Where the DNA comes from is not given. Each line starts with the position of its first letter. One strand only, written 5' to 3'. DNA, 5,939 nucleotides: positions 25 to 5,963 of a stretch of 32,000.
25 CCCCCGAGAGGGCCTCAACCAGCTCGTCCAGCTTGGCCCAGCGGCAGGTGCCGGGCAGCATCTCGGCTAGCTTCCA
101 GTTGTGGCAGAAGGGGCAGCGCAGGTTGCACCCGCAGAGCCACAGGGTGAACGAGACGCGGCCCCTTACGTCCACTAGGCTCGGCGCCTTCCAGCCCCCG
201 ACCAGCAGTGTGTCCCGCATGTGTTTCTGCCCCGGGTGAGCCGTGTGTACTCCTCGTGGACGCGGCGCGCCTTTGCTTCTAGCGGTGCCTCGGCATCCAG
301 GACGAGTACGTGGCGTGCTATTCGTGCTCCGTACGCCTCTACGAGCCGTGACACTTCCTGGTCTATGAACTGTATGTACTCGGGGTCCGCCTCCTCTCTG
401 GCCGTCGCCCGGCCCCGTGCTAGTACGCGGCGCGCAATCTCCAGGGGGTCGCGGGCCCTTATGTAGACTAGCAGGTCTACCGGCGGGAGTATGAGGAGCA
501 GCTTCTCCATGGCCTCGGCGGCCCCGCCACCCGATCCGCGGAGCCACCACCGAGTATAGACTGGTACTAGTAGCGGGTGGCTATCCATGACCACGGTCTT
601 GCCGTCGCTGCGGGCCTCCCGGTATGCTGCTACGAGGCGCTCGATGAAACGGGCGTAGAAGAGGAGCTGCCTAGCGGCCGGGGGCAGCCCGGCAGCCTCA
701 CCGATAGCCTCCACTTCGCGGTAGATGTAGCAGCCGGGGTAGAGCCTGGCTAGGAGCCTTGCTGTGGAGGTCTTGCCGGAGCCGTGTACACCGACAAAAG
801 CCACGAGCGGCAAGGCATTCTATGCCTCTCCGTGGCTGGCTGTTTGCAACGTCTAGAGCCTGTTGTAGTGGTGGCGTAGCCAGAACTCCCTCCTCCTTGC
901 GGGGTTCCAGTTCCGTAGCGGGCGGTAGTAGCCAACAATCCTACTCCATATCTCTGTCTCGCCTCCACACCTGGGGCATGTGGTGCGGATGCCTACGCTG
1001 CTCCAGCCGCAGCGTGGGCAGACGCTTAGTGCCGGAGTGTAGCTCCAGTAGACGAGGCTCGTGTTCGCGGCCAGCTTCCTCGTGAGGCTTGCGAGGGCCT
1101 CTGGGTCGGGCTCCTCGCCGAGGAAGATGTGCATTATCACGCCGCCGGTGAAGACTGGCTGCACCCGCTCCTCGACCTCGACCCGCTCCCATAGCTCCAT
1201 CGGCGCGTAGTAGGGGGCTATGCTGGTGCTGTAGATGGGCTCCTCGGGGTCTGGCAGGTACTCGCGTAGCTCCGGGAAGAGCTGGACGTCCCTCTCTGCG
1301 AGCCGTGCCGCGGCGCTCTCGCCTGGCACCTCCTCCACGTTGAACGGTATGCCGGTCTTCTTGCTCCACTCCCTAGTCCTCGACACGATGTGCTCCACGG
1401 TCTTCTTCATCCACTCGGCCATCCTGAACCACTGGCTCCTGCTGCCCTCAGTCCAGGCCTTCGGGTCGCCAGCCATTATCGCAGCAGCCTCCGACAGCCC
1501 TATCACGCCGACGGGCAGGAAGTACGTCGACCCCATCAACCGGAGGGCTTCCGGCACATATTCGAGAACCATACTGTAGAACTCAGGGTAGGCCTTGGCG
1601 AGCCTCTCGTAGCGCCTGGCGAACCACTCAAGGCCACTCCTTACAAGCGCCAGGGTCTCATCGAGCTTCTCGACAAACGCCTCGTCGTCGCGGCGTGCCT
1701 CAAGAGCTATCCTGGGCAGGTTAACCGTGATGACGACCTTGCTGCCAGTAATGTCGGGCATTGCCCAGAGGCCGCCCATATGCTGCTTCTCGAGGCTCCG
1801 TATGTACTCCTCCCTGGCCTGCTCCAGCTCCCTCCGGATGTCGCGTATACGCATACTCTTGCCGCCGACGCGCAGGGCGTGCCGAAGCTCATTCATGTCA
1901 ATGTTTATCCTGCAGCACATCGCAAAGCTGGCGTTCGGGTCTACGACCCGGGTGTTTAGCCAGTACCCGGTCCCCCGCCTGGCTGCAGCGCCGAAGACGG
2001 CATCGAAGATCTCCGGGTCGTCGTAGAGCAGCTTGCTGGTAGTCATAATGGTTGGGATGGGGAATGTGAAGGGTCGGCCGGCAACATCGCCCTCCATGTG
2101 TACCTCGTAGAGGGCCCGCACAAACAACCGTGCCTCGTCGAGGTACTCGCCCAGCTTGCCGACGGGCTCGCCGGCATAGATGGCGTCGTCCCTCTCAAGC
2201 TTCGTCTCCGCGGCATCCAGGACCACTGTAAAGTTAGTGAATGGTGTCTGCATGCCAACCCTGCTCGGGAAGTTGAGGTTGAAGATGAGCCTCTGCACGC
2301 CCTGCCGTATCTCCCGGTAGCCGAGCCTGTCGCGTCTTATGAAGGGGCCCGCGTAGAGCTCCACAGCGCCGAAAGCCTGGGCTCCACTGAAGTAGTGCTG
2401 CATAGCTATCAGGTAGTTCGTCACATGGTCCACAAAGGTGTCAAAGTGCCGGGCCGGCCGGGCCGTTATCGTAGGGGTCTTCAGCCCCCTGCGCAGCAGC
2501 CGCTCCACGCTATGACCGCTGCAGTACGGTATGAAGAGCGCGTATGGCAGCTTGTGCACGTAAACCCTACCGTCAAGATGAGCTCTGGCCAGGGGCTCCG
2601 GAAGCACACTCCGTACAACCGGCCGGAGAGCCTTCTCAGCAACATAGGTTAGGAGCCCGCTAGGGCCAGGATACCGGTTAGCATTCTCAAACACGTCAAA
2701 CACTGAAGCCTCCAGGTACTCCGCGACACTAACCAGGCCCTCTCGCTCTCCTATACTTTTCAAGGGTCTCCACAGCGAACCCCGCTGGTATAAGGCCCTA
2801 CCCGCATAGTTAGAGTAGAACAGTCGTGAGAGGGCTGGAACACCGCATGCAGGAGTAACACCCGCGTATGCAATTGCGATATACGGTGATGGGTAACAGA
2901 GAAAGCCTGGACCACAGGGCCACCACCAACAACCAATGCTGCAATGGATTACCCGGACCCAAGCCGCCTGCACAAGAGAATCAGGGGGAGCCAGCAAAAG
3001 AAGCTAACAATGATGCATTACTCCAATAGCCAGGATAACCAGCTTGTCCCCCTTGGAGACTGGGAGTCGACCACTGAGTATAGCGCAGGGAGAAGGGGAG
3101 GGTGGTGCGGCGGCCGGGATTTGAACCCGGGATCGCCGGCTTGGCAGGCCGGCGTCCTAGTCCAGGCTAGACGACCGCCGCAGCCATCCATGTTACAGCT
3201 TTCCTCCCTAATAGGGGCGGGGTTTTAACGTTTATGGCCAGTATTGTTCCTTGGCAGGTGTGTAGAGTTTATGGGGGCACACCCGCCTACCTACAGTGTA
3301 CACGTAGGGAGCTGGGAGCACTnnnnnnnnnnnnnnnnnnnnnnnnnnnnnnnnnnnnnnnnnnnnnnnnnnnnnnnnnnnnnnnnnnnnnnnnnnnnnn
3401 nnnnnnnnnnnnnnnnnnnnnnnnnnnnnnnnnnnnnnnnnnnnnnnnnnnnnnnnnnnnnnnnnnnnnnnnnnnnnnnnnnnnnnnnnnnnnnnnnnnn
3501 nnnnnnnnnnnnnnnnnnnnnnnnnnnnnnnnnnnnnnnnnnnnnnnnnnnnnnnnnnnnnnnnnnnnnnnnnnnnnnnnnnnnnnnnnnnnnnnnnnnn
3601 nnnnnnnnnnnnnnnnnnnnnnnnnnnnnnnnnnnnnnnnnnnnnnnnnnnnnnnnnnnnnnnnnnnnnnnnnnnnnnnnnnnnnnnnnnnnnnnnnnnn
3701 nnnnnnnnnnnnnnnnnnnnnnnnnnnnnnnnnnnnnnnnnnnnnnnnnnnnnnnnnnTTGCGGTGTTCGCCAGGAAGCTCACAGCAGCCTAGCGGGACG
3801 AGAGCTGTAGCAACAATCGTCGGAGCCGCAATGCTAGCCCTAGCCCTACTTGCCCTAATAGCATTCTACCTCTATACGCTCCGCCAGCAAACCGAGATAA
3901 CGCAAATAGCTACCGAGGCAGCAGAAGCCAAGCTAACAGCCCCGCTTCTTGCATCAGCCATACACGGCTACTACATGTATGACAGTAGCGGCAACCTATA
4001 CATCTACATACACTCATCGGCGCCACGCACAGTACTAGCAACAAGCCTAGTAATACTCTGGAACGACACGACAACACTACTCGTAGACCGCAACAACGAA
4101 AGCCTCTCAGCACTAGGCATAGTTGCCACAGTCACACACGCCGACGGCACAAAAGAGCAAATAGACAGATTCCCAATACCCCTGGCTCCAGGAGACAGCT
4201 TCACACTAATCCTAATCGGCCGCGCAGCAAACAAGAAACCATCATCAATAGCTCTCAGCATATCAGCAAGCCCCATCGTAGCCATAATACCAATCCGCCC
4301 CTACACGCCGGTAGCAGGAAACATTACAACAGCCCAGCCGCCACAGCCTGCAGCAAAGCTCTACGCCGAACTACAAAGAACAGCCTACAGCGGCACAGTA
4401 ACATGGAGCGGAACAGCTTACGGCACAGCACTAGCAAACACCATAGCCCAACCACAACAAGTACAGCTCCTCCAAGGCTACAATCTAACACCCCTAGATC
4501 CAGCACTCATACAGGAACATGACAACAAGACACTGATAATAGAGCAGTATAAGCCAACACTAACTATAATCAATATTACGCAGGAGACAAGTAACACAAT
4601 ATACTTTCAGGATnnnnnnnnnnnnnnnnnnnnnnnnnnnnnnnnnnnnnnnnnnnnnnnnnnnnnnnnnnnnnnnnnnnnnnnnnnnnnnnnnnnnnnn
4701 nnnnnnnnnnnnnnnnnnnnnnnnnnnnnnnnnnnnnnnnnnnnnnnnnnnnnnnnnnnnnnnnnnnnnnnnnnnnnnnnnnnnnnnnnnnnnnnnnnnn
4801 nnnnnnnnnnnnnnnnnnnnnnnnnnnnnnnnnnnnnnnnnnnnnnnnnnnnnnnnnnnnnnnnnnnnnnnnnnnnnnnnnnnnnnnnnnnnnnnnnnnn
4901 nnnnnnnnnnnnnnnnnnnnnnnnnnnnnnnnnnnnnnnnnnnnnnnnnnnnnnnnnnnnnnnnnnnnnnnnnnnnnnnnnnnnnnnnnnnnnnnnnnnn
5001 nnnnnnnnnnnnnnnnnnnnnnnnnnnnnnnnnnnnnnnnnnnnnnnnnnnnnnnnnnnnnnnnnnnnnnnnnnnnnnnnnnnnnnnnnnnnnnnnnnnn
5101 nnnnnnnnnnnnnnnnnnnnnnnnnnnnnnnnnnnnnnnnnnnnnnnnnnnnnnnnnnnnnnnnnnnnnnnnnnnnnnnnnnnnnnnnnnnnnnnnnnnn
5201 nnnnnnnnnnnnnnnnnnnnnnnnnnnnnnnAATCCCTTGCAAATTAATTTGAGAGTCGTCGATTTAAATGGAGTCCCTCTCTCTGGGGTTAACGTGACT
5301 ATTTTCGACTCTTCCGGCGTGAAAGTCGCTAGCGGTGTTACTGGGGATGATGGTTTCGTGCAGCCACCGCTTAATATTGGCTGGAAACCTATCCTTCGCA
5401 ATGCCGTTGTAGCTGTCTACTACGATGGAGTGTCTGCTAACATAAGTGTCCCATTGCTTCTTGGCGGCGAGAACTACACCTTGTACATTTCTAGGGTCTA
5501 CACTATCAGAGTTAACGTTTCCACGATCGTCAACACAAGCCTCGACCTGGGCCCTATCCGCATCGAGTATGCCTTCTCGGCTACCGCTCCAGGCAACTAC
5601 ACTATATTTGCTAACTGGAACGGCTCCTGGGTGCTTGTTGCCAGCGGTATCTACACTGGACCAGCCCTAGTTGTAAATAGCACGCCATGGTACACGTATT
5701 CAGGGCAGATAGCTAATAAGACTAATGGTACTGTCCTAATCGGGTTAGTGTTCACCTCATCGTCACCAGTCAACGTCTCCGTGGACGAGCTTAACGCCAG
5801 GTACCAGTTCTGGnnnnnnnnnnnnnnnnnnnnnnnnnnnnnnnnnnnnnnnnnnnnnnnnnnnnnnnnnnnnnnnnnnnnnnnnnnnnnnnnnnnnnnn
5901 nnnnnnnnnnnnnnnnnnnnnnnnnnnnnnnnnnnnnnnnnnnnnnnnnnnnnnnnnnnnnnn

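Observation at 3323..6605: Two overlapping genes with prepilin-like signal peptides, the second a 953-aa lectin/propeller giant, with no pilus assembly machinery nearby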

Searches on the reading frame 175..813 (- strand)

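Call 22: search_protein_families(library=pfam, proteins=[window:175-813:-], max_evalue=0.01)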
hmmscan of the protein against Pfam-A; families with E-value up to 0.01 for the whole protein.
window:175-813:- (212 aa): 5 families
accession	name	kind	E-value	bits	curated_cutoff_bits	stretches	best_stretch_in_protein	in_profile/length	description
PF13238.12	AAA_18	-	8.3e-07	30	29.4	1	5-146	2-126/128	AAA domain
PF13521.12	AAA_28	-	4.4e-06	27.4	27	1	4-88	2-91/164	AAA domain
PF02223.23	Thymidylate_kin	-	0.00046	20.4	27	0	8-179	3-179/185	Thymidylate kinase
PF13671.12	AAA_33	-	0.0023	18.7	27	0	3-78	1-77/143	AAA domain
PF13207.12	AAA_17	-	0.0025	18.5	27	0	7-145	1-133/136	AAA domain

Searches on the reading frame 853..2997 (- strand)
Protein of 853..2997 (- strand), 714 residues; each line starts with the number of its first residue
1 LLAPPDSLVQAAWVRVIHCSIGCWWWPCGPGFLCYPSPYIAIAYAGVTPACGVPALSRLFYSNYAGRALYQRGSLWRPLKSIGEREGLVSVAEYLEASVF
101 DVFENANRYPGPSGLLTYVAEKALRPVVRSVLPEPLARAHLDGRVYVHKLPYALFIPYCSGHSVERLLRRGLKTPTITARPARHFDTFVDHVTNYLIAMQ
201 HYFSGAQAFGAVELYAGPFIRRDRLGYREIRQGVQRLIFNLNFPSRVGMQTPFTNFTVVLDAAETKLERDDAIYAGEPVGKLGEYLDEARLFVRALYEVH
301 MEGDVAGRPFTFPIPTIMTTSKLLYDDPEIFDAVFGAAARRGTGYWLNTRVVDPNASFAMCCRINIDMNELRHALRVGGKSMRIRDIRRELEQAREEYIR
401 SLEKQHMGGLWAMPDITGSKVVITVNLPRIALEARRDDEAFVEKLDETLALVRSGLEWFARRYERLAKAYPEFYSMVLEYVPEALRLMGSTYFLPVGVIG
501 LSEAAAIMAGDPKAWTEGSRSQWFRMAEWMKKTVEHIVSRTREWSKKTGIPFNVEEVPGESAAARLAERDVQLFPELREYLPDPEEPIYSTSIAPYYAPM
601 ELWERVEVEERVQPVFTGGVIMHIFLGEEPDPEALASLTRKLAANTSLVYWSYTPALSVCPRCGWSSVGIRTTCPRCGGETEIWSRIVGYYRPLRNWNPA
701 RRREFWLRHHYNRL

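Call 22: search_protein_families(library=pfam, proteins=[window:853-2997:-], max_evalue=0.01)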
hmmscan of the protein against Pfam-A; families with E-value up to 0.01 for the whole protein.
window:853-2997:- (714 aa): 1 family
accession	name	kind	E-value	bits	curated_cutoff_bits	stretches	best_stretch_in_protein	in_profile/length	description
PF13597.11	NRDD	-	1.1e-135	453.9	26.2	1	104-711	1-562/562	Anaerobic ribonucleoside-triphosphate reductase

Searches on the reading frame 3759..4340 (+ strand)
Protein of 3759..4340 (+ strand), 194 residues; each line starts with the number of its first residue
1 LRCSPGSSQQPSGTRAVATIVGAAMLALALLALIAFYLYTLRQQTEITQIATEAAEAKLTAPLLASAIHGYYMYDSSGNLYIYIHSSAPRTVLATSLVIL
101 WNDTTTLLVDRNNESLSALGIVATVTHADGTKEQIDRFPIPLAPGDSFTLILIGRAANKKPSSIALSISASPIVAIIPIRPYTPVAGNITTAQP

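Call 82: search_solved_structures(query=A5, max_evalue=10, show_alignments=2)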
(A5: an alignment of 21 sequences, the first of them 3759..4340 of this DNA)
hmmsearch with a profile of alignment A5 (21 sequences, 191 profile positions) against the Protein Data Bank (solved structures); distinct sequences matched with E-value up to 10: 14.
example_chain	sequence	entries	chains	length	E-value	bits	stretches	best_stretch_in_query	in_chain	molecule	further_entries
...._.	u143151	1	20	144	0.0053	19.6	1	5-97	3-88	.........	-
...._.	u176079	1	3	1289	0.047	16.5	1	104-178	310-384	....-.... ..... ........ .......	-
5o4u_A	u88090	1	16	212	0.2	14.5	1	7-111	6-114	Flagellin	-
7txi_A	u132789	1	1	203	0.39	13.6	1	5-64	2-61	Probable flagellin 1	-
7ofq_A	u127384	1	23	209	0.41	13.5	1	10-82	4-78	Archaellin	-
5z1l_A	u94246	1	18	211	0.5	13.2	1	1-125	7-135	Flagellin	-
8hxa_A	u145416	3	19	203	0.51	13.2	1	101-146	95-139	NFkB inhibitor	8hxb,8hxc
7ofq_B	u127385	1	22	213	0.73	12.7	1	14-113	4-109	Archaellin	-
9i38_A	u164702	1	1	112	1.8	11.3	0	36-69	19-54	m4D2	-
5kte_H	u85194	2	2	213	2.5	10.9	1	112-168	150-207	Fab Heavy Chain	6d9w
7u8c_H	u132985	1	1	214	3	10.7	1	111-168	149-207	MORab 15B6 Fab heavy chain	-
8hpk_H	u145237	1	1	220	4.4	10.1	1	112-168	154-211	Fab fragment Heavy chein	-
9wlc_B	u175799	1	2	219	4.8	10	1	112-168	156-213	Heavy chain of Fab 13E1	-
7dfp_C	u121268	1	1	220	5.4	9.8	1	112-168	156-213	FabH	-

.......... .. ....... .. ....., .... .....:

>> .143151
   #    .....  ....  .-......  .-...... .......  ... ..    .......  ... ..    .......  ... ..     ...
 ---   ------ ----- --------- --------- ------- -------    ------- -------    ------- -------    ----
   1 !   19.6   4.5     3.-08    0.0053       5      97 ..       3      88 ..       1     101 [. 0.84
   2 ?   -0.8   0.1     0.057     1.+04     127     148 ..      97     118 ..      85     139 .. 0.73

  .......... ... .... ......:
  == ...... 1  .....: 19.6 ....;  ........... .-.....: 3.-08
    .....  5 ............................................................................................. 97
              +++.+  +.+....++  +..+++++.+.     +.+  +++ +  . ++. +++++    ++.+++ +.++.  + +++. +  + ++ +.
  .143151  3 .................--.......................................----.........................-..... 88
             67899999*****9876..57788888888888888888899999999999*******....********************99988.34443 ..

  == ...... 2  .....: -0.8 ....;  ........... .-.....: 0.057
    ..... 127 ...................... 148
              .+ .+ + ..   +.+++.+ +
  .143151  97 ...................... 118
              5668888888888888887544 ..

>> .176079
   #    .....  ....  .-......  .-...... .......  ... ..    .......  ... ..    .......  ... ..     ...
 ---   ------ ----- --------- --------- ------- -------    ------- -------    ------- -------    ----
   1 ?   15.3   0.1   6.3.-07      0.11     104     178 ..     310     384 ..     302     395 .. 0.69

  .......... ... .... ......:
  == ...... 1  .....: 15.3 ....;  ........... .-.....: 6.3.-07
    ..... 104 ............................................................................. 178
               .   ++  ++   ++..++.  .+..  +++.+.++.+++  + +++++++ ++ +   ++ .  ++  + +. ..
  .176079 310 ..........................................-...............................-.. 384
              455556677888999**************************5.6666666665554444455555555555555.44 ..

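Call 83: search_protein_families(library=ncbifam, alignment_id=A5, max_evalue=1)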
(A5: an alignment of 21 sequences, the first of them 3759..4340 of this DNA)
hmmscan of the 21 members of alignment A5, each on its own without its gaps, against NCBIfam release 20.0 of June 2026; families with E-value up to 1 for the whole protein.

A. member 1, window:3759-4340:+ (194 aa): 2 families
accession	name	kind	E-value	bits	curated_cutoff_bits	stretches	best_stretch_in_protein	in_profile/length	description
NF005999.0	PRK08126.1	subfamily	0.21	10.3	571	1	13-52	239-278/432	hypothetical protein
NF045516.2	SepX_GlpR_1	exception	0.49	10.2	160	1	16-47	202-235/293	divisome protein SepX/GlpR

B. families by the number of members that match (of 21 scanned): 35 families (the first 25 are shown)
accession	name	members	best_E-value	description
NF052590.1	ArlF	4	9.4e-05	archaellum stator protein ArlF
TIGR02537.2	arch_flag_Nterm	3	0.00085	archaellin/type IV pilin N-terminal domain-containing protein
NF046073.1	UpsA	3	0.0059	pilin subunit UpsA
TIGR02099.1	TIGR02099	2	9.8e-07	YhdP family protein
NF053670.1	bindosome_BasB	2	0.022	bindosome assembly system protein BasB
NF005999.0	PRK08126.1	2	0.028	hypothetical protein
NF046074.1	UpsB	2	0.028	pilin subunit UpsB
NF008148.1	PRK10899.1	1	0.00018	AsmA2 domain-containing protein YhdP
NF002437.0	PRK01610.1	1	0.0013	voltage-gated ClC-type chloride channel ClcB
NF004671.0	PRK06010.1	1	0.0027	flagellar biosynthesis protein FliQ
NF042931.1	SAG1386_EF1546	1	0.0069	SAG1386/EF1546 family surface-associated protein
NF033904.1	LlsX_fam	1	0.0072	LlsX family protein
NF041756.1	EfeU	1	0.011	iron uptake transporter permease EfeU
NF047981.1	RC1041_fam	1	0.022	RC1041 family protein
TIGR01402.1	fliQ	1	0.029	flagellar biosynthesis protein FliQ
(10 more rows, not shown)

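Call 84: search_protein_families(library=pfam, alignment_id=A5, max_evalue=1)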
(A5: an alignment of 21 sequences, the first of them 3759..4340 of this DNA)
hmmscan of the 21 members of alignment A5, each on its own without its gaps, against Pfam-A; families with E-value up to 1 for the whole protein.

A. member 1, window:3759-4340:+ (194 aa): 0 families

B. families by the number of members that match (of 21 scanned): 43 families (the first 25 are shown)
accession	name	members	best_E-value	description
PF06103.16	DUF948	3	0.02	Bacterial protein of unknown function (DUF948)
PF07790.16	Pilin_N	3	0.068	Archaeal Type IV pilin, N-terminal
PF13116.12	YhdP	2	6.5e-06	YhdP protein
PF18910.5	DUF5665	2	0.062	Domain of unknown function (DUF5665)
PF23928.1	DUF7266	2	0.089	Family of unknown function (DUF7266)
PF01313.24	Bac_export_3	1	0.00099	Bacterial export proteins, family 3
PF13131.11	DUF3951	1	0.0017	Protein of unknown function (DUF3951)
PF14007.11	YtpI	1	0.0054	YtpI-like protein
PF22571.1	LiaI-LiaF-TM_PspC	1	0.0085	PspC transmembrane region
PF05144.20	Phage_CRI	1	0.0088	Replication-associated protein G2P N-terminal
PF17564.7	DUF5470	1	0.016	Family of unknown function (DUF5470)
PF02382.20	RTX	1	0.028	N-terminal domain in RTX protein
PF23480.1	YGL204C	1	0.034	YGL204C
PF21305.2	type_II_gspD_N0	1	0.04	GspD-like, N0 domain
PF03739.19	LptF_LptG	1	0.047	Lipopolysaccharide export system permease LptF/LptG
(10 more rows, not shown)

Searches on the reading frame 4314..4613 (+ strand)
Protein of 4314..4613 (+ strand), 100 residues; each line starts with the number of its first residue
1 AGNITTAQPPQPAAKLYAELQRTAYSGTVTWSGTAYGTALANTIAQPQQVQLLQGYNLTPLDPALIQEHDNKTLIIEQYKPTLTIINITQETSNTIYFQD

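Call 96: search_protein_families(library=pfam, proteins=[window:4314-4613:+], max_evalue=10)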
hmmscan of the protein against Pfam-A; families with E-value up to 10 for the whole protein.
window:4314-4613:+ (100 aa): 1 family
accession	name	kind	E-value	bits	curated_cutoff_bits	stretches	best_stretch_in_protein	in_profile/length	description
PF14913.11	DPCD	-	0.12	12.2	27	1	51-91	137-176/189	DPCD protein family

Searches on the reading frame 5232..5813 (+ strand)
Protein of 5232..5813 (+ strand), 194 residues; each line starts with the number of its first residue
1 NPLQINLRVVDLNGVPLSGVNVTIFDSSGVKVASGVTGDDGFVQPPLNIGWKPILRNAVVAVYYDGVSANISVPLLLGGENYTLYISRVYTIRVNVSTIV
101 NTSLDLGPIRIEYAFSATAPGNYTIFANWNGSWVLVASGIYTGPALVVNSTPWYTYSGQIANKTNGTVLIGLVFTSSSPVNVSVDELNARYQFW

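Call 96: search_protein_families(library=pfam, proteins=[window:5232-5813:+], max_evalue=10)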
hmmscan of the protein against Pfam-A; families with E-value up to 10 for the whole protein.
window:5232-5813:+ (194 aa): 5 families
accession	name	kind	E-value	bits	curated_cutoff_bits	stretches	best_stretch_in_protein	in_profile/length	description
PF13620.12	CarboxypepD_reg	-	1.1e-05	26.2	32.3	1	5-42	2-39/82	Carboxypeptidase regulatory-like domain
PF02369.22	Big_1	-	0.0035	17.8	34.9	1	4-43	20-62/93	Bacterial Ig-like domain (group 1)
PF17789.7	MG4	-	0.073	13.7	24.7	1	2-48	15-61/95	Macroglobulin domain MG4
PF11974.14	bMG3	-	0.095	13.1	34.9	1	14-44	25-55/103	Bacterial alpha-2-macroglobulin MG3 domain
PF17802.7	SpaA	-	0.18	12.4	23.1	1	7-44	5-45/91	Prealbumin-like fold domain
